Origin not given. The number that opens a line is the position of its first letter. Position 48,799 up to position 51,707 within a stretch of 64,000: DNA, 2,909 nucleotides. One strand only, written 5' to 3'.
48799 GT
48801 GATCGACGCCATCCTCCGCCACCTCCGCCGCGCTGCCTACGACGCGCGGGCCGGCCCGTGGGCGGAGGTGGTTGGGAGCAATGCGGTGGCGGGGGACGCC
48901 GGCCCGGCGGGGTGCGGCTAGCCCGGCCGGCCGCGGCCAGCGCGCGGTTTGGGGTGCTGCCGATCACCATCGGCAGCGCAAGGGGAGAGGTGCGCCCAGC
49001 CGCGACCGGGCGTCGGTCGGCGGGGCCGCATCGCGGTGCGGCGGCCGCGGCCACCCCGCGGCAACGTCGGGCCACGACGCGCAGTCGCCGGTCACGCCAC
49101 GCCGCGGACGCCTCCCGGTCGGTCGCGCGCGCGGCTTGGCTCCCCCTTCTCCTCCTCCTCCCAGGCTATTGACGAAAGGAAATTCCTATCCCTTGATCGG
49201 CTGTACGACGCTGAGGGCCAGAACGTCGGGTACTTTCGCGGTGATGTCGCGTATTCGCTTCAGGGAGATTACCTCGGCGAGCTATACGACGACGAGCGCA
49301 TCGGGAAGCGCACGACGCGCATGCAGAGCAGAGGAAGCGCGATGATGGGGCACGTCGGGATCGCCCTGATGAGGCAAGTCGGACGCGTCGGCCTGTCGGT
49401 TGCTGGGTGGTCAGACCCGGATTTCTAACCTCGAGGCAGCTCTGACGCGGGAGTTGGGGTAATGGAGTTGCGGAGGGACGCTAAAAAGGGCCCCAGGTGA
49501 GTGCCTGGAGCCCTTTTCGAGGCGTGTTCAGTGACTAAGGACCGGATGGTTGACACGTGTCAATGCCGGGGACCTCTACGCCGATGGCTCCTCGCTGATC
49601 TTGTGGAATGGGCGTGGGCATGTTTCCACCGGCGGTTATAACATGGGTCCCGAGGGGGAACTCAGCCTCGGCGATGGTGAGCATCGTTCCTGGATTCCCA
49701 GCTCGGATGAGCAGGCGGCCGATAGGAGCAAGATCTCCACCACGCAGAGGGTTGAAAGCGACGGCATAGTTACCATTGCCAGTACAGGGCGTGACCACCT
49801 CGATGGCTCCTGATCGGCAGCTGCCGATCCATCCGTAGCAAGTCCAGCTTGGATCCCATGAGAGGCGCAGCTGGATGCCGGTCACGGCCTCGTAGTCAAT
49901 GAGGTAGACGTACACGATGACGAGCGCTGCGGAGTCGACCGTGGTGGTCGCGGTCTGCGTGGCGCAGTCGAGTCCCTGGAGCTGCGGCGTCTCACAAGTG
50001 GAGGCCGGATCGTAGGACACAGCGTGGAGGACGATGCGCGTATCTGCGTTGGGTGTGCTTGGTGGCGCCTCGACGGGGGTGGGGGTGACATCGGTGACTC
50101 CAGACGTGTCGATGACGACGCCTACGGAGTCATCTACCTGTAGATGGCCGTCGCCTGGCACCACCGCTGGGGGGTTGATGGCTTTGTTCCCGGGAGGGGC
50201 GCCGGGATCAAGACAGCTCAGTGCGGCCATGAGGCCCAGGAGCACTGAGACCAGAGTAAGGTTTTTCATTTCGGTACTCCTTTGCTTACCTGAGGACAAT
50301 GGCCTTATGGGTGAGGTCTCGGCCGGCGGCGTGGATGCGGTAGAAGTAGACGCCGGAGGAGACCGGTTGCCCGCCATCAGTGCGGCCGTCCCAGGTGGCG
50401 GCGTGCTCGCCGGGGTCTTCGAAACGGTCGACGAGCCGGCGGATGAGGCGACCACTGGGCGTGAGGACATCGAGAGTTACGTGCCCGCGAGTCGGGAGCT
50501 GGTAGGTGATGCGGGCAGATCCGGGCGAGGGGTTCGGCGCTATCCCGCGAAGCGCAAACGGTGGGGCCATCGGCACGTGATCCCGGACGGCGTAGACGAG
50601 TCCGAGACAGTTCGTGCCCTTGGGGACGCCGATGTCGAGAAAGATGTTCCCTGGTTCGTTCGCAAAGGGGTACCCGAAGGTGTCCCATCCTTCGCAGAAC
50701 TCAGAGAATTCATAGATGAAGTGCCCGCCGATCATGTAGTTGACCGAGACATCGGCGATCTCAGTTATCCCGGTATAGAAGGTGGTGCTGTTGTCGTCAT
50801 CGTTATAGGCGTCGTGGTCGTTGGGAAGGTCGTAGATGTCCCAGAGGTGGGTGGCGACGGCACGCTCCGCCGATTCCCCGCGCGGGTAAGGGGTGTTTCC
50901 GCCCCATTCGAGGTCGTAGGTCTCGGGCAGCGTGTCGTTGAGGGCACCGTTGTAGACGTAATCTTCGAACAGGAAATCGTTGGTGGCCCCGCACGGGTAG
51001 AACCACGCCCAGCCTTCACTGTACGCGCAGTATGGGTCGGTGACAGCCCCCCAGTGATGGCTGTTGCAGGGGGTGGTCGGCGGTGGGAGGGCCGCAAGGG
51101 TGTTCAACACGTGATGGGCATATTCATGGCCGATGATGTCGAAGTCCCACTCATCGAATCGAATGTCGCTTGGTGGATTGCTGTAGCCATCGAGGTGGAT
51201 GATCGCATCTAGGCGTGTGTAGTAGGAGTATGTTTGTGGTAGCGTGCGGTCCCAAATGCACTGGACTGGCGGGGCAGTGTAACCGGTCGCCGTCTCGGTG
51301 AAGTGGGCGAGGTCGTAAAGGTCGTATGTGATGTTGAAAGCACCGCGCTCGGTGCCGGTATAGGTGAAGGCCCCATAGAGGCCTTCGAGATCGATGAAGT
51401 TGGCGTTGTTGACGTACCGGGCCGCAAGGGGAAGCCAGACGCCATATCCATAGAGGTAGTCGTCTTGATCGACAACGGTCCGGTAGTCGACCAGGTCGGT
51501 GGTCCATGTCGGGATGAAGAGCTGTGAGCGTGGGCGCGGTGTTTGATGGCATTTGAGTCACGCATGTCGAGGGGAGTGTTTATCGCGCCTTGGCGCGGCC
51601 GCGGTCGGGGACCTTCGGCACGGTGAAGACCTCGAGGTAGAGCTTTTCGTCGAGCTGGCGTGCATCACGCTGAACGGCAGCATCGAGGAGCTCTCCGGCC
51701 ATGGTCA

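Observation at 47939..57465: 1,255-bp direct repeats (>99% identical) bracket a 7-kb AT-richer cargo: composite or one-ended rolling-circle transposon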

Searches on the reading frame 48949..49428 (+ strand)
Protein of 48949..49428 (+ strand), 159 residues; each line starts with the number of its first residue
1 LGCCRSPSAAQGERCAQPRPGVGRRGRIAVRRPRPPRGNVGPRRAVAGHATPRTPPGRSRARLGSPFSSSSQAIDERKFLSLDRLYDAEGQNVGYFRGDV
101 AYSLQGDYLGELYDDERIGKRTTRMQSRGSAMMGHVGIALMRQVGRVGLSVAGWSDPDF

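Call 7: search_protein_families(library=pfam, proteins=[window:48949-49428:+], max_evalue=0.01)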
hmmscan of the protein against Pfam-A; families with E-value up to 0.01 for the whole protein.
window:48949-49428:+ (159 aa): 1 family
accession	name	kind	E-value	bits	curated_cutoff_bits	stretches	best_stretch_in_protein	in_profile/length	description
PF21784.3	Bflower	-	0.0015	19.3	25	1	79-115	13-50/116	4-fold beta flower protein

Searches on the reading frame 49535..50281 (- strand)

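Call 20: search_protein_families(library=pfam, proteins=[window:49535-50281:-], max_evalue=0.1)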
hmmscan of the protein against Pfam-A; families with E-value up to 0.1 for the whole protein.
window:49535-50281:- (248 aa): 1 family
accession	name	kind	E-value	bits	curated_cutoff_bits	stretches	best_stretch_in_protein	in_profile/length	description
PF08194.17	DIM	-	0.074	13.7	20.8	0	5-33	1-26/36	DIM protein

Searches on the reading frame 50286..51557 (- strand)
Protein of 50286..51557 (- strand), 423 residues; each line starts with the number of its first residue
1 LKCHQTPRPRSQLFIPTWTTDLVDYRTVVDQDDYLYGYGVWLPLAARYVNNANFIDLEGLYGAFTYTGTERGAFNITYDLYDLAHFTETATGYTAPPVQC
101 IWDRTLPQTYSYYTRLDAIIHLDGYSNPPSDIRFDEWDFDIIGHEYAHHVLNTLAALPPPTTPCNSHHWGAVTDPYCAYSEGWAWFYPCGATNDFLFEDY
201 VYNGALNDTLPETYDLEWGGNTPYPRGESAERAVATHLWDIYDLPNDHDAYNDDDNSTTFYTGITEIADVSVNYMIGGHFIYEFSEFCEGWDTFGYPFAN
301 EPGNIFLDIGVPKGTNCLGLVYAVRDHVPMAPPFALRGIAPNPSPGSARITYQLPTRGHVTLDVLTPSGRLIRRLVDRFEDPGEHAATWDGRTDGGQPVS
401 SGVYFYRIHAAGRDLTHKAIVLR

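Call 20: search_protein_families(library=pfam, proteins=[window:50286-51557:-], max_evalue=0.1)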
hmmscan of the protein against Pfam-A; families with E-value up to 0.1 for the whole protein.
window:50286-51557:- (423 aa): 2 families
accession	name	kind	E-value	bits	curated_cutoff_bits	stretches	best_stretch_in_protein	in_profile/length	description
PF13860.13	FlgD_ig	-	1.9e-06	28.2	27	1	354-411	18-76/79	FlgD Ig-like domain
PF13585.12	CHU_C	-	0.0068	17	27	1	386-418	48-81/86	CHU_C Type IX secretion signal domain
